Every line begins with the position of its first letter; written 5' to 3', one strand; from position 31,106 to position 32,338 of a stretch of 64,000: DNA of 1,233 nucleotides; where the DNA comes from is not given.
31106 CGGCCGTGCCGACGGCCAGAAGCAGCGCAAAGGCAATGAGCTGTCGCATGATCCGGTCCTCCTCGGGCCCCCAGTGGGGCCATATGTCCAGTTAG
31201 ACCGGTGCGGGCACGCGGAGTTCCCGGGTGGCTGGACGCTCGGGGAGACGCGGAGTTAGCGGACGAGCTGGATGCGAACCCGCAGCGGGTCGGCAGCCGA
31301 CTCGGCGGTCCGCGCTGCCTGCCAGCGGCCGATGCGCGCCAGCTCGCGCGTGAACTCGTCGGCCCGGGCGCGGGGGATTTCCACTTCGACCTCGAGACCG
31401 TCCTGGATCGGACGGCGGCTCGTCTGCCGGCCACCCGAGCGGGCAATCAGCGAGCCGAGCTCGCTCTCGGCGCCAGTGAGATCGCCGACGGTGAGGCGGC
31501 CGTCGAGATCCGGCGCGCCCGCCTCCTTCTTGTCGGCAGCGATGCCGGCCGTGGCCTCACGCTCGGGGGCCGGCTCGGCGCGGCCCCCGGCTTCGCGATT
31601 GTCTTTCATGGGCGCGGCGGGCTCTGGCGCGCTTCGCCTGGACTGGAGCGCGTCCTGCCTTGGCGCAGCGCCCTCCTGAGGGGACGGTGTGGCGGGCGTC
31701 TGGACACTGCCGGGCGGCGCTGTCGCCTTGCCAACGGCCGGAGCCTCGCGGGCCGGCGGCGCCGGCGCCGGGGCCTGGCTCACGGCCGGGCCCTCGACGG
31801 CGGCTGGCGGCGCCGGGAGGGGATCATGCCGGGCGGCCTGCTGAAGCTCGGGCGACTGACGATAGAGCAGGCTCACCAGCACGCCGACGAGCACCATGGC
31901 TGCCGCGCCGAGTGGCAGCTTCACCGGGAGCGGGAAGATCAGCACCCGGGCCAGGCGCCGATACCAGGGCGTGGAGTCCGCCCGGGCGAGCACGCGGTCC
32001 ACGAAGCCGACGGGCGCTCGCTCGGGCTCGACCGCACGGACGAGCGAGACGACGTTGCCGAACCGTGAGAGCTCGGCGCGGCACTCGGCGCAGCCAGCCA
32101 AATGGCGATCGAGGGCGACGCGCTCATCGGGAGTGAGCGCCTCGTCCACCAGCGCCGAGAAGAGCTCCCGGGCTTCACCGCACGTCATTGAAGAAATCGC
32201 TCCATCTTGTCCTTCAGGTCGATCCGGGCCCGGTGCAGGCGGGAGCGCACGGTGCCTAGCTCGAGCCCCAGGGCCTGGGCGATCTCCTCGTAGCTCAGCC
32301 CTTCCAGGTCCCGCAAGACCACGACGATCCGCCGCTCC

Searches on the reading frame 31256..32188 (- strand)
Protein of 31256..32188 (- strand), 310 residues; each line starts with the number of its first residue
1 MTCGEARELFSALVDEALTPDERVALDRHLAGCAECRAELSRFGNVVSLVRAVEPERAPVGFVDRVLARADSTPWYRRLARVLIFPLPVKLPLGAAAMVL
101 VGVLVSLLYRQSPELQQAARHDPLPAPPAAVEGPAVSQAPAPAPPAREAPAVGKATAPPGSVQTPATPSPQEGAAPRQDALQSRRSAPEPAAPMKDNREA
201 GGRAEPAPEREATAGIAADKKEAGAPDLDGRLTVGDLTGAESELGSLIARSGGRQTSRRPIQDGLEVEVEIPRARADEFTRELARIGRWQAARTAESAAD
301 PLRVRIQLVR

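Call 37: search_protein_families(library=pfam, proteins=[window:31256-32188:-], max_evalue=0.0001)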
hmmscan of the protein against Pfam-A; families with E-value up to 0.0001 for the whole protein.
window:31256-32188:- (310 aa): 1 family
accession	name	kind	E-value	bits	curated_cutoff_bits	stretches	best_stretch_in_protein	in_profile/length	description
PF13490.11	zf-HC2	-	5.1e-10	39.7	22.2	1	3-37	1-35/35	Putative zinc-finger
